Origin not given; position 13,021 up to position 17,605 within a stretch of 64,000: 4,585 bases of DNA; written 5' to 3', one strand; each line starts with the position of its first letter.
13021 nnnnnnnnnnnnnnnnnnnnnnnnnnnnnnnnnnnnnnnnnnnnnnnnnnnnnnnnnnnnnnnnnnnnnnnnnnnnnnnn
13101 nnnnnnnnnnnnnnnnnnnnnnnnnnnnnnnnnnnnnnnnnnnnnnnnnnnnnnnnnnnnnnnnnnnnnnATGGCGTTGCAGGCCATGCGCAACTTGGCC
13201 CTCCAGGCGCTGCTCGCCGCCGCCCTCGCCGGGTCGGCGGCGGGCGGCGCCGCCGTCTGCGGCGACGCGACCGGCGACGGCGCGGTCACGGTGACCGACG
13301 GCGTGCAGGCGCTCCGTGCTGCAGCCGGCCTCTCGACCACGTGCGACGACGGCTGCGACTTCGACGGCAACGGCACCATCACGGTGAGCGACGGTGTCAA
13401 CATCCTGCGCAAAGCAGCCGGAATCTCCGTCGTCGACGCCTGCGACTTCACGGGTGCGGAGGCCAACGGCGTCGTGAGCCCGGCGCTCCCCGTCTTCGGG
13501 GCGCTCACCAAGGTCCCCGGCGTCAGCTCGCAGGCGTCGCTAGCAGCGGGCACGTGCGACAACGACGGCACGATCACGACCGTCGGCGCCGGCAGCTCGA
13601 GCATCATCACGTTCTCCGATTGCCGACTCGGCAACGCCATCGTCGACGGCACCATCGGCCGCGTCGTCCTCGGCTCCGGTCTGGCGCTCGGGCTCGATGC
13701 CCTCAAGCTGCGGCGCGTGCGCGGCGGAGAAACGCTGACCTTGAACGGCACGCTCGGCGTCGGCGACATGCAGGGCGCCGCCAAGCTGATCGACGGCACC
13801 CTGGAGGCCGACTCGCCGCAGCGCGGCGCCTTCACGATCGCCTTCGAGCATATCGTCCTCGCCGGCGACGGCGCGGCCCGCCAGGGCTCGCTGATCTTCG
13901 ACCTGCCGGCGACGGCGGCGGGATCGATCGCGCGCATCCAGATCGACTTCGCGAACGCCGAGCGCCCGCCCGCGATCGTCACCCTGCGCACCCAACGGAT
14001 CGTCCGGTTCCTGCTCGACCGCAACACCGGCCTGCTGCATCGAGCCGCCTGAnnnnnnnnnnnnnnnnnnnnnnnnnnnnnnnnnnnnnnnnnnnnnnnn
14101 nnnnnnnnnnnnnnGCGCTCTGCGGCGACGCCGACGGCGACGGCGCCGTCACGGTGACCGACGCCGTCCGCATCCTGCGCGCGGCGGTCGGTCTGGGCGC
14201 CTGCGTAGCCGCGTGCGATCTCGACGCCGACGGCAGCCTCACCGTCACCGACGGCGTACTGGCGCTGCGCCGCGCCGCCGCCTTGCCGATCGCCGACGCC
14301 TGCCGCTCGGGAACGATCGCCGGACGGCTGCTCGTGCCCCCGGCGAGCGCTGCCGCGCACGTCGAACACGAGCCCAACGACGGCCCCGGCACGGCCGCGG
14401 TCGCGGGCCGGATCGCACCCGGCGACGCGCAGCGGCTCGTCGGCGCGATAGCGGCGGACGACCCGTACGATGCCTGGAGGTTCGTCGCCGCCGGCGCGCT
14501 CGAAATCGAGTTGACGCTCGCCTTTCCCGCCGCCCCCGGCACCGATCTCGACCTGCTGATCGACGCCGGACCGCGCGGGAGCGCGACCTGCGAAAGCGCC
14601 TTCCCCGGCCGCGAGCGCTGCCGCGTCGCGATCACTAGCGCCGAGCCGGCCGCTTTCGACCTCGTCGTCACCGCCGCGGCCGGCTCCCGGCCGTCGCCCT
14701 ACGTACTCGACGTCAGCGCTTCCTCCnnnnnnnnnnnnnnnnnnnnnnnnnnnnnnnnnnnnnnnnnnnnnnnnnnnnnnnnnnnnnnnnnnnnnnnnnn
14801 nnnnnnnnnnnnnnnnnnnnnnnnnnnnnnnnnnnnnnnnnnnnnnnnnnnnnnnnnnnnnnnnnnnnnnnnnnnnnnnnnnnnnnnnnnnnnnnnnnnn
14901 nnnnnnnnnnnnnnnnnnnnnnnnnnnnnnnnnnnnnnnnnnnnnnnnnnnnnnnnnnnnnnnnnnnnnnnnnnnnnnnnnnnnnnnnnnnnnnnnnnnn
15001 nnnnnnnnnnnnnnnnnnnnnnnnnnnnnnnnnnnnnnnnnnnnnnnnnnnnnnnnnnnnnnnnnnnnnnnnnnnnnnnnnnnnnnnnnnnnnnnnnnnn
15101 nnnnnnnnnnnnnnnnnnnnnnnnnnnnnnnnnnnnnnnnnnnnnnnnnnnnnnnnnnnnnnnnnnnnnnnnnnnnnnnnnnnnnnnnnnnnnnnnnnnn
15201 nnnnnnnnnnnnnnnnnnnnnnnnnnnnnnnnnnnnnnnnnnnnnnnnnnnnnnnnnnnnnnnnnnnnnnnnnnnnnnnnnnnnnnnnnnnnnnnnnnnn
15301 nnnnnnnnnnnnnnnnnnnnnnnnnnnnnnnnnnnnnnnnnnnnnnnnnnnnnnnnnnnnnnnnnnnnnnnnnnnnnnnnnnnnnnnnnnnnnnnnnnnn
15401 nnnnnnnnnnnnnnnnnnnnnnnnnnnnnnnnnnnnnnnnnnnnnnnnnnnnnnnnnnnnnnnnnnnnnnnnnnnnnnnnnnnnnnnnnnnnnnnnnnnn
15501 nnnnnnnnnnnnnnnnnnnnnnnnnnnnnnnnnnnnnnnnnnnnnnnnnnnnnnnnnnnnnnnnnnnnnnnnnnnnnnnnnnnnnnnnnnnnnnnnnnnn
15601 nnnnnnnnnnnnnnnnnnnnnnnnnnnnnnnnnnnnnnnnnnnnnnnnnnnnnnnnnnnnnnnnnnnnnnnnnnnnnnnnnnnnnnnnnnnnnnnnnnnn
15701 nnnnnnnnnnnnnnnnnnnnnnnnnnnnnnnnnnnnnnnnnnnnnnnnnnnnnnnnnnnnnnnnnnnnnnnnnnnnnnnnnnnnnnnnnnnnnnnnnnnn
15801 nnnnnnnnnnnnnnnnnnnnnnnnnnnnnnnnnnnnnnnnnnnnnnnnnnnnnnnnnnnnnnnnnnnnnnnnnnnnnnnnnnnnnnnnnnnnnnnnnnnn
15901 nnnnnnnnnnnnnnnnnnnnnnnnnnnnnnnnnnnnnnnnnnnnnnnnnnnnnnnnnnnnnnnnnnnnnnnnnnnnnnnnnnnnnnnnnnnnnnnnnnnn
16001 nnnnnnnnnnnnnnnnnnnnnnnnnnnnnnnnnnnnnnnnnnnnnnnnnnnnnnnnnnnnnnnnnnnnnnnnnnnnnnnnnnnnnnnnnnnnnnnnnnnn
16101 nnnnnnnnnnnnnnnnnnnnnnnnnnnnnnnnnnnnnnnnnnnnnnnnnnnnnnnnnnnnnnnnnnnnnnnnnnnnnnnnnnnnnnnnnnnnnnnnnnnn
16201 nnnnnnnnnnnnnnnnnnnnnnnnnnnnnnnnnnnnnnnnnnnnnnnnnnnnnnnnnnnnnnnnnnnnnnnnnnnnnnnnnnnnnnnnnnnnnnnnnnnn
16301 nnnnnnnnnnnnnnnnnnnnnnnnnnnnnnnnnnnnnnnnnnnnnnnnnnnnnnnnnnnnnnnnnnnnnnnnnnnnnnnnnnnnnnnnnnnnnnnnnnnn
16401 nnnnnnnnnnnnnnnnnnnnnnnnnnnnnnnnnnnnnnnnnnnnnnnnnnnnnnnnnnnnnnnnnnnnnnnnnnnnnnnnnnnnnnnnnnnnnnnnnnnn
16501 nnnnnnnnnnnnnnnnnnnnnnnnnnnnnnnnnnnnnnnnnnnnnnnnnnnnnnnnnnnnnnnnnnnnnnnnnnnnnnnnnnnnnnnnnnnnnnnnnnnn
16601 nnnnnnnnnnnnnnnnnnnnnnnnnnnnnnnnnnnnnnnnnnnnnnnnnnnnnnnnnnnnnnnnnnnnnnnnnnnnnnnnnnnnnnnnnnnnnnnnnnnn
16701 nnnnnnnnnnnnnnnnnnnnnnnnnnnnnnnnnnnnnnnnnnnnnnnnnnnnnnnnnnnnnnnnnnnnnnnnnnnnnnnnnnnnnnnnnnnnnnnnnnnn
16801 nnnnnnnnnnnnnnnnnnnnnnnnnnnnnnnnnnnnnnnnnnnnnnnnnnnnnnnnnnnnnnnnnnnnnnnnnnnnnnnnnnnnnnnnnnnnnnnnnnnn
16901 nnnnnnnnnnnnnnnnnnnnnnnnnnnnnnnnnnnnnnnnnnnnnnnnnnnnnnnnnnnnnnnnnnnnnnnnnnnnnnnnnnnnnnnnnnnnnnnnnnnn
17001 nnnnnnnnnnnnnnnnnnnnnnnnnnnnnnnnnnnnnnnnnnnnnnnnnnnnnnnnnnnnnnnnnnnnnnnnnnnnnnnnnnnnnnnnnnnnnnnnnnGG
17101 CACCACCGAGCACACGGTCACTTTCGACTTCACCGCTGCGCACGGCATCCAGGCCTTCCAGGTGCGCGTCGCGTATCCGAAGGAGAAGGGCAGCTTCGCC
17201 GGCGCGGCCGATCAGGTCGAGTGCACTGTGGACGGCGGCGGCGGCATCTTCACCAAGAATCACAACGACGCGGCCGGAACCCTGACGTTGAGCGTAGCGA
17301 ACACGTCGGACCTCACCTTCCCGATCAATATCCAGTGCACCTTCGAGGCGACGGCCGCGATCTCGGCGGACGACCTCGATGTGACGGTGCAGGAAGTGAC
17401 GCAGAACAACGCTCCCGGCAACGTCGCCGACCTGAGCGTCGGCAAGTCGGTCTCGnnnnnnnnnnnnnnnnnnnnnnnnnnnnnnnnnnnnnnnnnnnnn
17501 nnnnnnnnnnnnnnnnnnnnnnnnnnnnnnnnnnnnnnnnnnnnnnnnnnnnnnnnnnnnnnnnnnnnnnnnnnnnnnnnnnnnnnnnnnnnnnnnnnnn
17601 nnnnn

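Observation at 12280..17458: Cluster of dockerin-tagged secreted proteins and proteases next to a candidate cohesin-bearing lipoprotein (possible non-cellulosomal surface docking system)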

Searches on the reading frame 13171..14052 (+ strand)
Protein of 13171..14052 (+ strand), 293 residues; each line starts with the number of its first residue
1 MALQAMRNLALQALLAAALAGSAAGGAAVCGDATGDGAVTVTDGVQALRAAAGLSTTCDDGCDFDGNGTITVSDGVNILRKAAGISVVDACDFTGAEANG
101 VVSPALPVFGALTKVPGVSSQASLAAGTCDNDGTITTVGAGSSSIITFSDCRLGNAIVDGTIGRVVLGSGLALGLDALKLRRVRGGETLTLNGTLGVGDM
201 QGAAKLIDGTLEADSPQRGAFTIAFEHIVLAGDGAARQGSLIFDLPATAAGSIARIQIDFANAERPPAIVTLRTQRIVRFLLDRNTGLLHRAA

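Call 3: search_protein_families(library=pfam, max_evalue=1, proteins=[window:13171-14052:+])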
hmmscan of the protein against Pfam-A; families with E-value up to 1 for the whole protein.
window:13171-14052:+ (293 aa): 2 families
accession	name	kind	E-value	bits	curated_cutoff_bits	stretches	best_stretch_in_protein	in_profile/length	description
PF13405.12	EF-hand_6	-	0.0039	17.2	25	1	63-80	10-27/30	EF-hand domain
PF16819.11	DUF5074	-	0.31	10.5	27.2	1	30-102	65-137/353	Domain of unknown function (DUF5074)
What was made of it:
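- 13171..14052 (+): Protein B (293 aa): a paralogue of A with the same architecture; module at nt 13255-13446. Pfam gives an EF-hand_6 hit only (call 3).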

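Call 4: search_protein_families(library=ncbifam, max_evalue=1, proteins=[window:13171-14052:+])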
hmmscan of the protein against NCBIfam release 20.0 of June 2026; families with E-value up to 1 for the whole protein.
window:13171-14052:+ (293 aa): 0 families

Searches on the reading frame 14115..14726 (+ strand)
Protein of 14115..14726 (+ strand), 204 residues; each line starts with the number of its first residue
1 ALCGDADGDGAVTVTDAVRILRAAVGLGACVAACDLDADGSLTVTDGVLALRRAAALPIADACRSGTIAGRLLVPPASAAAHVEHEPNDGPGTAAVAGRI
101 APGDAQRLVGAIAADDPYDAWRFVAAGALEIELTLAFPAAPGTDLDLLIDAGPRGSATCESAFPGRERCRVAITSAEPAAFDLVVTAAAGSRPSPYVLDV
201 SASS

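Call 68: search_solved_structures(query=window:14115-14726:+, max_evalue=1, show_alignments=3)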
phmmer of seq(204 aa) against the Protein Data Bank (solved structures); distinct sequences matched with E-value up to 1: 9.
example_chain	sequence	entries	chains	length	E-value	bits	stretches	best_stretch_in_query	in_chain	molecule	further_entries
2ccl_B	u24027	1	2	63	0.045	17.3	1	2-52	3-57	ENDO-1,4-BETA-XYLANASE Y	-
3aka_A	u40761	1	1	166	0.047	17.2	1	4-58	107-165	Putative calcium binding protein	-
3akb_A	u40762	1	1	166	0.047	17.2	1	4-58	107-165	Putative calcium binding protein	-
1ohz_B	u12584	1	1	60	0.052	17.1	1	4-52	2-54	ENDO-1,4-BETA-XYLANASE Y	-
2mte_A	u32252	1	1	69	0.069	16.7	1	2-49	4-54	Cellulose 1,4-beta-cellobiosidase (reducing end) CelS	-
1daq_A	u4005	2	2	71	0.072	16.6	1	2-49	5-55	ENDOGLUCANASE SS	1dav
4uyq_B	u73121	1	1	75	0.31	14.6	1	3-50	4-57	Cellulosomal scaffoldin adaptor protein B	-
4uyp_B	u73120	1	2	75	0.32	14.5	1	3-50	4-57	Cellulosomal scaffoldin adaptor protein B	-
5lxv_B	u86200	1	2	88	0.81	13.2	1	2-44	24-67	Carbohydrate-binding protein WP_009985128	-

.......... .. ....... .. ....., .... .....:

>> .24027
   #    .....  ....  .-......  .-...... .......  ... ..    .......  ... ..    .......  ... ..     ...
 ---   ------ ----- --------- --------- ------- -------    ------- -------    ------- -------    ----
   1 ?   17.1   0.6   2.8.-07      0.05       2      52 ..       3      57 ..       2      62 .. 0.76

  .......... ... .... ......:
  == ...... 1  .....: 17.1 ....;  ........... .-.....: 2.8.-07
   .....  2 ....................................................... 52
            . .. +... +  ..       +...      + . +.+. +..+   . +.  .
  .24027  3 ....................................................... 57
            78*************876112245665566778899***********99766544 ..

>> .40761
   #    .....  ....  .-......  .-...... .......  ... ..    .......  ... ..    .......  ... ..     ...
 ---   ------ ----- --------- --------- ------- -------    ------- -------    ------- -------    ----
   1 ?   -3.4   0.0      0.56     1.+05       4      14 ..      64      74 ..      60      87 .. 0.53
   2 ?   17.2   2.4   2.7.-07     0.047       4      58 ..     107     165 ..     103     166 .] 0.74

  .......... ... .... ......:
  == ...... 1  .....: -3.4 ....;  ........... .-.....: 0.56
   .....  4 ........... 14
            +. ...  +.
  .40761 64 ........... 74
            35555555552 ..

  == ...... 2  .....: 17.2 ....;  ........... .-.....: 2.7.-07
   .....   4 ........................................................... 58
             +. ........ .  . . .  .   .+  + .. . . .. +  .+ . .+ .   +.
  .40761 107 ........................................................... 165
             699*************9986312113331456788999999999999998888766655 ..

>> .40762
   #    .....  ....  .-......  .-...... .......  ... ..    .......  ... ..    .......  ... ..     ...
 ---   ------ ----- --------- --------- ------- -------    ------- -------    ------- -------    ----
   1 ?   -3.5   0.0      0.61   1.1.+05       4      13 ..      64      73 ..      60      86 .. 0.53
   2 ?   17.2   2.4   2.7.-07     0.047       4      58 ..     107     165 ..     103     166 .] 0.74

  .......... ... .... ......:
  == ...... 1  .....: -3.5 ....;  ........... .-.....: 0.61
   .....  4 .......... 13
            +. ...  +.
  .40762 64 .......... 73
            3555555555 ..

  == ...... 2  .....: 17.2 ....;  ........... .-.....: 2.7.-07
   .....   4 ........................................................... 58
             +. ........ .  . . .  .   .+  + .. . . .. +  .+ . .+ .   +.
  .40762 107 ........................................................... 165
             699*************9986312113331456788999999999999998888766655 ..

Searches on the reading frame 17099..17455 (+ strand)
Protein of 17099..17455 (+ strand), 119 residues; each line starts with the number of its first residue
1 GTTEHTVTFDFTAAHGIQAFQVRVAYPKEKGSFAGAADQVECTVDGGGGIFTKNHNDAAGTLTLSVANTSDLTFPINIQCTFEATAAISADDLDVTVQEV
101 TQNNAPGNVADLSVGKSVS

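Call 56: find_homologous_proteins(query=A6, max_evalue=0.01)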
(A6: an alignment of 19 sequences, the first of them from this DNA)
Query A6 (19 sequences) (119 aa, profile of the alignment): 105 proteins with E <= 0.01 among 2998 candidates.
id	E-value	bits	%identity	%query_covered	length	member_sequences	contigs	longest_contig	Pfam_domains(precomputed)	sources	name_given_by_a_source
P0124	8.3e-50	186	74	95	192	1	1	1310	-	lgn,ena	-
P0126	2.3e-49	184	74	95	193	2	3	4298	-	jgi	jgi:hypothetical protein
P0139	4.4e-49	183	72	97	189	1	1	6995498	-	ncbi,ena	-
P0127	7.4e-49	183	74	95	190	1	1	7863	-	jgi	jgi:hypothetical protein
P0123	8.1e-49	182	76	100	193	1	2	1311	-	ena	-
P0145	1.1e-48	182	69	100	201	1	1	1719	-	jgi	jgi:hypothetical protein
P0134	1.7e-48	181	72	94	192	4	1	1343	-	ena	-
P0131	2.9e-48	181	75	97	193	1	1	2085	-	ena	-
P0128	2.9e-48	181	78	95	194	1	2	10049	-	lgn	-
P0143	3.3e-48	181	72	98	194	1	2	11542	-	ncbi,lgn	-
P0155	5.4e-48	180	65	97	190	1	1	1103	-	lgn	-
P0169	7.2e-48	179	66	98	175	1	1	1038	-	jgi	jgi:hypothetical protein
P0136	7.7e-48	179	71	96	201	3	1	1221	-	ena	-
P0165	8.5e-48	179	66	98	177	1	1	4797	-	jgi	jgi:hypothetical protein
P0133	8.9e-48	179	75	95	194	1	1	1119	-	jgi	jgi:hypothetical protein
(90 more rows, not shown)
